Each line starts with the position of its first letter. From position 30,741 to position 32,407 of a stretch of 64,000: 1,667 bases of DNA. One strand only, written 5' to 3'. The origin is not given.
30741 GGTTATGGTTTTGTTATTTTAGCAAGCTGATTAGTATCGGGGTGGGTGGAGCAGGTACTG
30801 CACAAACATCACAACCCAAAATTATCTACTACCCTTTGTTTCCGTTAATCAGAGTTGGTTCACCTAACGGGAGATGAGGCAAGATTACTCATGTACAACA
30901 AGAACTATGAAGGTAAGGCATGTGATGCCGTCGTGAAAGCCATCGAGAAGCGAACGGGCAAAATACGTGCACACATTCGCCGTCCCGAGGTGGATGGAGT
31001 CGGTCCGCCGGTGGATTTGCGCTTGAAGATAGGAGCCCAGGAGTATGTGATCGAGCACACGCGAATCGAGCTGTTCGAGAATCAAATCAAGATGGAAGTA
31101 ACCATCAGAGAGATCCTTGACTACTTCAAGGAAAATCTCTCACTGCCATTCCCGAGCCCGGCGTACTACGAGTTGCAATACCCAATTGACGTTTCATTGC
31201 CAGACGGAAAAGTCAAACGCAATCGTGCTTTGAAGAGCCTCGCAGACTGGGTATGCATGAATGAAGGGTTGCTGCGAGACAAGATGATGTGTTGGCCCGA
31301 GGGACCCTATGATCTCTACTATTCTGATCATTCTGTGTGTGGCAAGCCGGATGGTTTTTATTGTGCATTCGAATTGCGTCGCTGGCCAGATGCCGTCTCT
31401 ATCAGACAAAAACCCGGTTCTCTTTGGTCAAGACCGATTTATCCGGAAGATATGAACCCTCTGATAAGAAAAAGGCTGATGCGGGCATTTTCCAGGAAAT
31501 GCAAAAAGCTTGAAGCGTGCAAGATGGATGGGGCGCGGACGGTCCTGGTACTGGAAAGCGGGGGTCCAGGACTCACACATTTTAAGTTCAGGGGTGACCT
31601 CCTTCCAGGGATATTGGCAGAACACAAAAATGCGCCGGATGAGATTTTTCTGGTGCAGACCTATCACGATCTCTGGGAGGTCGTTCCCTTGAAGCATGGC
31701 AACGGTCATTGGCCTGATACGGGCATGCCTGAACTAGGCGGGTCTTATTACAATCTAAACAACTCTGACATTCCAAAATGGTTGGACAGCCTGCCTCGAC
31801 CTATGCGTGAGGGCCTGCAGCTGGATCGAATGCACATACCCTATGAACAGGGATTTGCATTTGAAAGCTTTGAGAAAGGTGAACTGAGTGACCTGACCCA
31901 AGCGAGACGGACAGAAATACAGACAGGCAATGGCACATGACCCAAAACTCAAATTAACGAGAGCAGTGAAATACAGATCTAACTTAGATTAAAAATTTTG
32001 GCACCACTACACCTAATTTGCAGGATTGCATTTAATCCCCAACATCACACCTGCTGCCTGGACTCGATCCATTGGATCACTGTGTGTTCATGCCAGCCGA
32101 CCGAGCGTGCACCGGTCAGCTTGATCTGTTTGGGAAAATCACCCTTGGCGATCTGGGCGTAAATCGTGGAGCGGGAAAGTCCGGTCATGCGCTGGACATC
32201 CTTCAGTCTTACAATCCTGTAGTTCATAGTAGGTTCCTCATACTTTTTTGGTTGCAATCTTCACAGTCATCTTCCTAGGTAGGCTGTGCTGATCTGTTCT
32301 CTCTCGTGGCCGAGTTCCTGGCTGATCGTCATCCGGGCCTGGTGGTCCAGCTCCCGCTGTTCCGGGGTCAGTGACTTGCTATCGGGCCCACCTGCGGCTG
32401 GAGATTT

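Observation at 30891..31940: Orphan protein of about 349 aa next to the R-M module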

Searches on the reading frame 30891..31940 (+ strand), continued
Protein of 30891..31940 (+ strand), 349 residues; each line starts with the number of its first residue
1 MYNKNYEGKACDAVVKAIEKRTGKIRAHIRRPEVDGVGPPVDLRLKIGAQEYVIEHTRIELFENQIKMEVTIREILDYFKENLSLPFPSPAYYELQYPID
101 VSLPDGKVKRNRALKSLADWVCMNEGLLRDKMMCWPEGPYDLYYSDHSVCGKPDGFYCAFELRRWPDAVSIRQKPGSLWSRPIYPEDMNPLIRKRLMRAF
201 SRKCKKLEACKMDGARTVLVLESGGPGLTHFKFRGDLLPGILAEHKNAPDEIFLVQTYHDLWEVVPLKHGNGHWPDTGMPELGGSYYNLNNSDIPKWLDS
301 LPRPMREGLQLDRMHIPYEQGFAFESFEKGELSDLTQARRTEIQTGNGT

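Call 90: find_homologous_proteins(query=L055:6876-7982:+, max_evalue=0.001)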
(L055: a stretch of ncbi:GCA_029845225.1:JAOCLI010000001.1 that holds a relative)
Query L055:6876-7982:+ (368 aa): 449 proteins with E <= 0.001 among 8000 candidates; the best 120 are listed.
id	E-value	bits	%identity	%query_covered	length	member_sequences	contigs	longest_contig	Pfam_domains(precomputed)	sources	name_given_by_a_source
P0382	3.1e-240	815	100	100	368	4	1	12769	-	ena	-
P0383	1.9e-201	687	84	100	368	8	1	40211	-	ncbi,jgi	jgi:hypothetical protein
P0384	2.2e-199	680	83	100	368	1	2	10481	-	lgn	-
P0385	4.0e-197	673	83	100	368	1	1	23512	-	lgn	-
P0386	1.4e-194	664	81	100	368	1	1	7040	-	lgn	-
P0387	6.9e-194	662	81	100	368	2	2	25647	-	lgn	-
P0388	1.0e-192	658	80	100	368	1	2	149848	-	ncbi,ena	-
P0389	1.4e-192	658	80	100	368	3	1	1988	-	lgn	-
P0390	3.3e-192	657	79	100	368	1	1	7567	-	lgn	-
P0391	8.9e-192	655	79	100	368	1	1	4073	-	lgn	-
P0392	2.4e-191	654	80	100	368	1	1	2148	-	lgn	-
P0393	6.2e-191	652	80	100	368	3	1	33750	-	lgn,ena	-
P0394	3.1e-188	643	80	100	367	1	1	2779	-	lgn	-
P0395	2.0e-187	641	78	100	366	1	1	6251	-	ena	-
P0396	1.8e-183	628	76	100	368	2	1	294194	-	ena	-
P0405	3.2e-156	538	66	99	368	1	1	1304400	-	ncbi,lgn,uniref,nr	ncbi:DUF3800 domain-containing protein [Roseobacter sp. CCS2]|uniref:DUF3800 domain-containing prote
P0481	2.0e-117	411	53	99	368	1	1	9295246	PF12686.13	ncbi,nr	ncbi:hypothetical protein J2R96_001440 [Bradyrhizobium elkanii]|nr:hypothetical protein [Bradyrhizob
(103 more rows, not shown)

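Call 91: find_encoding_contigs(protein=P0481, flank=5000, max_places=3)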
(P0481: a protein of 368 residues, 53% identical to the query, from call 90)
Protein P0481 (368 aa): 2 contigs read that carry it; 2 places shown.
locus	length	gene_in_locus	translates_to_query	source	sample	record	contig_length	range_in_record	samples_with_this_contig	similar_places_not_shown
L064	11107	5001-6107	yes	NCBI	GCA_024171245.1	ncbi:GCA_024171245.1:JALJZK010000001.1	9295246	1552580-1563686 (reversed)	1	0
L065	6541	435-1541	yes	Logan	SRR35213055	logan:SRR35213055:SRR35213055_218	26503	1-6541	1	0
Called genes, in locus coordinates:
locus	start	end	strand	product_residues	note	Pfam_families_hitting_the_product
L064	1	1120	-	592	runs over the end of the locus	PF02771:Acyl-CoA_dh_N, PF02770:Acyl-CoA_dh_M, PF00441:Acyl-CoA_dh_1, PF22924:ACOX_C_alpha1 (weak), PF08028:Acyl-CoA_dh_2 (weak), PF12806:Acyl-CoA_dh_C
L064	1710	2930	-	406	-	-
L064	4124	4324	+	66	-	-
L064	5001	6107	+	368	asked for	PF12686:DUF3800 (faint)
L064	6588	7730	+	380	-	PF24390:PRTase-CE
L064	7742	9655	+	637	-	PF13401:AAA_22 (faint)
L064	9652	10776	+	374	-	-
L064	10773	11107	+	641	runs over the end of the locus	PF08282:Hydrolase_3 (faint)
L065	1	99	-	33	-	?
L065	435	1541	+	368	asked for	PF12686:DUF3800 (faint)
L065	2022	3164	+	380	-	PF24390:PRTase-CE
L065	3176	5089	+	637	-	PF13401:AAA_22 (faint)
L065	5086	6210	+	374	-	-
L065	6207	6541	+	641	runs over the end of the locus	PF08282:Hydrolase_3 (faint)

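Call 92: find_encoding_contigs(protein=P0405, flank=5000, max_places=3)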
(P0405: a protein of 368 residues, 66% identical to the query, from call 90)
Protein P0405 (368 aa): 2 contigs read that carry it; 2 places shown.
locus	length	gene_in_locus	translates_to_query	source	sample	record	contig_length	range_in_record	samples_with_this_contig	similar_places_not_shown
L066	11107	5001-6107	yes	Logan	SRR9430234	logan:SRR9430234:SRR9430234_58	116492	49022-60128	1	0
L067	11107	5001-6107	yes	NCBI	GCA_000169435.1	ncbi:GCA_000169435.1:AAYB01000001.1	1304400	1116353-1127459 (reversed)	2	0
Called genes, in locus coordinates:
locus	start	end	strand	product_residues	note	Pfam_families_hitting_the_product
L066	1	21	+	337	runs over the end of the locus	-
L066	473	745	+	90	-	-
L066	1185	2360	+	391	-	PF05057:DUF676 (weak), PF20285:CTD9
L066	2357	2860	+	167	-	PF20291:MC5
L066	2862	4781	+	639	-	PF02463:SMC_N (weak), PF13476:AAA_23 (weak)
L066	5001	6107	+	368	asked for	-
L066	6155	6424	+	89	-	-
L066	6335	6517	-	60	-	-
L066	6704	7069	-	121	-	-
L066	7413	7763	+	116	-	-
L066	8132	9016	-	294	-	PF00165:HTH_AraC (faint), PF12833:HTH_18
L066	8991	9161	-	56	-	-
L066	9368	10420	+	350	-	-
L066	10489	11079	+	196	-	-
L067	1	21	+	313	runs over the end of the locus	-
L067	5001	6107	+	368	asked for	-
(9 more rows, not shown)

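Call 98: search_protein_families(library=pfam, proteins=[L036:10891-12042:+, L036:11781-14291:+, L047:1667-4750:+, L012:11414-12598:+, L015:11866-13080:+, L023:11183-12418:+, L013:11462-12808:+, L020:11767-13107:+, L043:7888-9000:+, L002:11129-14173:-], max_evalue=0.001)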
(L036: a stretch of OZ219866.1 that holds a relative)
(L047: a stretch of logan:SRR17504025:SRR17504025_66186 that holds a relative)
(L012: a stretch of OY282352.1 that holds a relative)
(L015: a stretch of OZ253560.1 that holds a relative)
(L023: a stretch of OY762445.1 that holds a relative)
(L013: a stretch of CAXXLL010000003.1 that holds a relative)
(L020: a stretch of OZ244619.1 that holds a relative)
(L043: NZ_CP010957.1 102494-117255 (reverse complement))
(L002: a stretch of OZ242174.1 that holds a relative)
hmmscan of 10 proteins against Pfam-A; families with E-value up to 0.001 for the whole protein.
L036:10891-12042:+ (383 aa): 0 families

L036:11781-14291:+ (836 aa): 4 families
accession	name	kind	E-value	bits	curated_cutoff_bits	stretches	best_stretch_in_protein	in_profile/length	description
PF00456.26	Transketolase_N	-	2.5e-11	43.6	22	1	127-280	62-219/334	Transketolase, thiamine diphosphate binding domain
PF02779.29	Transket_pyr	-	1.1e-06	28.9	27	1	463-666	3-172/174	Transketolase, pyrimidine binding domain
PF13292.11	DXP_synthase_N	-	4.4e-05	23.3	21.2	1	95-252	35-179/274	1-deoxy-D-xylulose-5-phosphate synthase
PF17831.6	PDH_E1_M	-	0.00017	21.5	23.2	1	462-653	22-212/229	Pyruvate dehydrogenase E1 component middle domain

L047:1667-4750:+ (1028 aa): 4 families
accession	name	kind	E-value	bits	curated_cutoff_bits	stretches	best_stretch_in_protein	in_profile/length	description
PF04851.21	ResIII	-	1.1e-14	55.1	22.5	1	179-387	6-163/164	Type III restriction enzyme, res subunit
PF13156.12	Mrr_cat_2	-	1.5e-13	51.2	22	1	49-144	10-101/127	Restriction endonuclease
PF00270.35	DEAD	-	4.3e-05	23.7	26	0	207-365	19-145/167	DEAD/DEAH box helicase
PF00271.37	Helicase_C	-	0.00022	21.9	23.5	1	537-610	39-109/110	Helicase conserved C-terminal domain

L012:11414-12598:+ (394 aa): 2 families
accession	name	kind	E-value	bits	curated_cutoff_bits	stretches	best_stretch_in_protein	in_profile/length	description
PF13378.12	MR_MLE_C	-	8.3e-56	189.6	29.4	1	151-381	3-219/219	Enolase C-terminal domain-like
PF02746.21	MR_MLE_N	-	1.5e-11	45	22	1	27-104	28-117/117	Mandelate racemase / muconate lactonizing enzyme, N-terminal domain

L015:11866-13080:+ (404 aa): 4 families
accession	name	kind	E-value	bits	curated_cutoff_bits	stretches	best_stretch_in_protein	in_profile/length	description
PF13088.12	BNR_2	-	6.2e-21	75.4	31.4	1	150-370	81-274/277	BNR repeat-like domain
PF13859.12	BNR_3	-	8.3e-05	22.6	27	1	150-224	89-170/308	BNR repeat-like domain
PF02012.26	BNR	-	8.8e-05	22.4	27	0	208-219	1-12/12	BNR/Asp-box repeat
PF15902.12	Sortilin-Vps10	-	9.8e-05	21.8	33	0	207-332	3-115/446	Sortilin, neurotensin receptor 3,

L023:11183-12418:+ (411 aa): 2 families
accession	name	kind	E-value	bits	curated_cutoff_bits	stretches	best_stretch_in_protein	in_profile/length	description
PF00872.24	Transposase_mut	-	2.9e-128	428.4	21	1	22-387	13-377/379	Transposase, Mutator family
PF10551.15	MULE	-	0.00031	21.6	27.6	1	193-270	17-99/99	MULE transposase domain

L013:11462-12808:+ (448 aa): 2 families
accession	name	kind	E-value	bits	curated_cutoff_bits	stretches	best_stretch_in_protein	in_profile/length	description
PF01609.27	DDE_Tnp_1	-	1.5e-11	44.9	23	1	307-439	41-200/200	Transposase DDE domain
PF05598.16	DUF772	-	2.6e-05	24.6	23.1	1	54-114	1-64/74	Transposase domain (DUF772)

L020:11767-13107:+ (446 aa): 2 families
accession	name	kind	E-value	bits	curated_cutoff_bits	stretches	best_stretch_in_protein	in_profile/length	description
PF00939.25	Na_sulph_symp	-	2.8e-51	175.4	27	1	41-431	102-470/472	Sodium:sulfate symporter transmembrane region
PF03600.22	CitMHS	-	1.1e-37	130.4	31.9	2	31-371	48-333/336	Citrate transporter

L043:7888-9000:+ (370 aa): 1 family
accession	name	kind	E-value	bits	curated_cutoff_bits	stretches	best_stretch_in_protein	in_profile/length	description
PF04326.19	SLFN_AlbA_2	-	1.3e-13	51.9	25.3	1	35-158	1-117/118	Schlafen, AlbA_2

L002:11129-14173:- (1014 aa): 3 families
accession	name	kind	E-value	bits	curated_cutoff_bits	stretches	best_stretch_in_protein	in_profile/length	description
PF00176.29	SNF2-rel_dom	-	1.1e-41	143.3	24.9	1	514-810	1-283/290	SNF2-related domain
PF00271.37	Helicase_C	-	9.2e-16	58.5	23.5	1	843-954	8-110/110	Helicase conserved C-terminal domain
PF04851.21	ResIII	-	1.7e-06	28.5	22.5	1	510-693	3-163/164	Type III restriction enzyme, res subunit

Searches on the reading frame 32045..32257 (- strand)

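Call 5: search_protein_families(library=pfam, proteins=[window:32045-32257:-], max_evalue=0.01)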
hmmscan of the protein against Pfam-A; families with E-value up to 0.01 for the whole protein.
window:32045-32257:- (70 aa): 2 families
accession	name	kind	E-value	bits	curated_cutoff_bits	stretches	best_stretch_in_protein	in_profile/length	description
PF05930.18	Phage_AlpA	-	1.1e-18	67.3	21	1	14-64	2-51/51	Prophage CP4-57 regulatory protein (AlpA)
PF12728.13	HTH_17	-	6.7e-06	26.7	27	1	18-67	4-50/51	Helix-turn-helix domain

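Call 6: search_protein_families(library=padloc, proteins=[window:32045-32257:-], max_evalue=0.01)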
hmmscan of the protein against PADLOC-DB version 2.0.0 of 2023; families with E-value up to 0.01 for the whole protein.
window:32045-32257:- (70 aa): 2 families
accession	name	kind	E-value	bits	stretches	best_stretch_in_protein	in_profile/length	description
PDLC04133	mad1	-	1.2e-05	23.5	1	11-51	1-40/60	mads_1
PDLC04388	PDC-M06B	-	0.00054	17.9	1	15-69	81-135/174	-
